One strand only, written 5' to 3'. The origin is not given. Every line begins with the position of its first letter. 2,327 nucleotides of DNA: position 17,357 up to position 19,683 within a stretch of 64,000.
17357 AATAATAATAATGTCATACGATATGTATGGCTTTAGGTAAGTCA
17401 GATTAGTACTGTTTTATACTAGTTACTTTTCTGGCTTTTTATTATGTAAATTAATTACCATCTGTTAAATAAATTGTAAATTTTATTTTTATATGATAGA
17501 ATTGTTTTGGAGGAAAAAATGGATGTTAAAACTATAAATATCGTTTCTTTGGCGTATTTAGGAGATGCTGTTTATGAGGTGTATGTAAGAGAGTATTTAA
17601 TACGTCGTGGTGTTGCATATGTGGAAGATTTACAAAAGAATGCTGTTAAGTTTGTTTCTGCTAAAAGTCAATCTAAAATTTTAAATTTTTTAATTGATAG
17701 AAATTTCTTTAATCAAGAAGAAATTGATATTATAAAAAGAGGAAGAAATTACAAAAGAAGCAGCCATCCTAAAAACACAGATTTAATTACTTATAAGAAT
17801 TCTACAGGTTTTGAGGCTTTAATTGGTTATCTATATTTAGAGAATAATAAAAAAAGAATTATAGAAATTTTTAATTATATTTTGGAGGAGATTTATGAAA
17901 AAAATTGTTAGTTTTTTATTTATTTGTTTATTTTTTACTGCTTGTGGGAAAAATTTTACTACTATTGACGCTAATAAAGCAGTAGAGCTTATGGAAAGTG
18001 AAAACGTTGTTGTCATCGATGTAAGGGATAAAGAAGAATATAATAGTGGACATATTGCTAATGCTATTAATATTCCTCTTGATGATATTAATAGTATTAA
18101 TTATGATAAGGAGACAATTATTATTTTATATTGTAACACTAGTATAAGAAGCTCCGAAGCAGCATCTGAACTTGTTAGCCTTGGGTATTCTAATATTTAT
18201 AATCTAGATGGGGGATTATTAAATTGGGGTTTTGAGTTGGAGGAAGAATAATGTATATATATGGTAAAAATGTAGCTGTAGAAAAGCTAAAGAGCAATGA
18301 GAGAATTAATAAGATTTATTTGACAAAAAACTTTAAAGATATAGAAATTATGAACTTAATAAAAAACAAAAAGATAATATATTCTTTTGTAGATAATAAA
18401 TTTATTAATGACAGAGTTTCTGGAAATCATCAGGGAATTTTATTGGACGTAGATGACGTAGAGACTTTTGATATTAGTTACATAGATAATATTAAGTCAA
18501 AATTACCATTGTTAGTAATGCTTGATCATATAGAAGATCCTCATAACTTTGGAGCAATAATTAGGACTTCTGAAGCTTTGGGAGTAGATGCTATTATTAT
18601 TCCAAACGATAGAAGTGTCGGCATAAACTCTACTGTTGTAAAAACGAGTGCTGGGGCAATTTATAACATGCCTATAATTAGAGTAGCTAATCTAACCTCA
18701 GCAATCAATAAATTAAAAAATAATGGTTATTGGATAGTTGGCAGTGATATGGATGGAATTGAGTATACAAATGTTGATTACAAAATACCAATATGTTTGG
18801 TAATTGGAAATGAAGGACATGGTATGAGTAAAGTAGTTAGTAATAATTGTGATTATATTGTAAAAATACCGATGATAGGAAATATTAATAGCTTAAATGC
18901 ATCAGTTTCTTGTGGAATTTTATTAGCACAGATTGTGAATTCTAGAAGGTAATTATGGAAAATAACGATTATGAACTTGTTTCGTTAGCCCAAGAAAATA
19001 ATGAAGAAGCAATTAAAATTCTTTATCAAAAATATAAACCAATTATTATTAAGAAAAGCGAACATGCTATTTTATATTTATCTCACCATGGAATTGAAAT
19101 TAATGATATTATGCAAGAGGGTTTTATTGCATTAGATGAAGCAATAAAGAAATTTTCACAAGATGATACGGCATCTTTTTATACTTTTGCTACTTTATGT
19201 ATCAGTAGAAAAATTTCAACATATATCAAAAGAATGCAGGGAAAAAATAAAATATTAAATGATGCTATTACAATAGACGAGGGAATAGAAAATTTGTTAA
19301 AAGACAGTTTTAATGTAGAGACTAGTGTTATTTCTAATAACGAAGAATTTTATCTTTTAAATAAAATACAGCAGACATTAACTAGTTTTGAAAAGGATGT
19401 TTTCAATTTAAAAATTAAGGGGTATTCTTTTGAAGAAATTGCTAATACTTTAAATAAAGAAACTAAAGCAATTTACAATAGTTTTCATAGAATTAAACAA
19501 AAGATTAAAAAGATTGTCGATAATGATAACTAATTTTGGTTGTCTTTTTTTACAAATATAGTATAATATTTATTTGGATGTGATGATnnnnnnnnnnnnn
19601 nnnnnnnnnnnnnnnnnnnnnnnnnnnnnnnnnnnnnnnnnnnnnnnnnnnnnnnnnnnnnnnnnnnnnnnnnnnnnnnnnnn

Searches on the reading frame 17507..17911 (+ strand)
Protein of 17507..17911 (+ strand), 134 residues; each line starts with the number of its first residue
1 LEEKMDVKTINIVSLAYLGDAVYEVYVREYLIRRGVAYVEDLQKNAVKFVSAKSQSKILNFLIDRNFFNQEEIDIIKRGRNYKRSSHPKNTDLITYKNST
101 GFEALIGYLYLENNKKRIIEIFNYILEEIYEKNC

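Call 30: search_protein_families(library=pfam, proteins=[window:17507-17911:+], max_evalue=0.00001)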
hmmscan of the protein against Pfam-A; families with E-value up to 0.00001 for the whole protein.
window:17507-17911:+ (134 aa): 1 family
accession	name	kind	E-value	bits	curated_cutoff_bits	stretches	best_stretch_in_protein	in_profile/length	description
PF00636.31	Ribonuclease_3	-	2.2e-23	83.4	27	1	14-113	2-101/102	Ribonuclease III domain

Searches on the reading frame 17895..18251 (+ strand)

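Call 30: search_protein_families(library=pfam, proteins=[window:17895-18251:+], max_evalue=0.00001)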
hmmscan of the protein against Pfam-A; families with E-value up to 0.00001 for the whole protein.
window:17895-18251:+ (118 aa): 1 family
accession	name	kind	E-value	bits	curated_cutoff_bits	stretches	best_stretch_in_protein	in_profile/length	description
PF00581.25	Rhodanese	-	2.8e-22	79.5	22.2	1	26-111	2-99/102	Rhodanese-like domain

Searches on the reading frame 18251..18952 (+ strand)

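Call 30: search_protein_families(library=pfam, proteins=[window:18251-18952:+], max_evalue=0.00001)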
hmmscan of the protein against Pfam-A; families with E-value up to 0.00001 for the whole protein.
window:18251-18952:+ (233 aa): 2 families
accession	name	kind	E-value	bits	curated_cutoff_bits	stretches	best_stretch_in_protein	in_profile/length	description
PF00588.24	SpoU_methylase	-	6.8e-43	146.6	29.7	1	87-225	2-141/142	SpoU rRNA Methylase family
PF08032.17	SpoU_sub_bind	-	1.5e-11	44.9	22.8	1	2-71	1-74/76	RNA 2'-O ribose methyltransferase substrate binding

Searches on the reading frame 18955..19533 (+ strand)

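Call 30: search_protein_families(library=pfam, proteins=[window:18955-19533:+], max_evalue=0.00001)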
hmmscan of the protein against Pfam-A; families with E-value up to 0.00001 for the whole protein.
window:18955-19533:+ (192 aa): 1 family
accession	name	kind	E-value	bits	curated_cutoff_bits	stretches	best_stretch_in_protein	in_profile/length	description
PF04542.20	Sigma70_r2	-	5.7e-09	36.1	24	1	40-93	14-67/71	Sigma-70 region 2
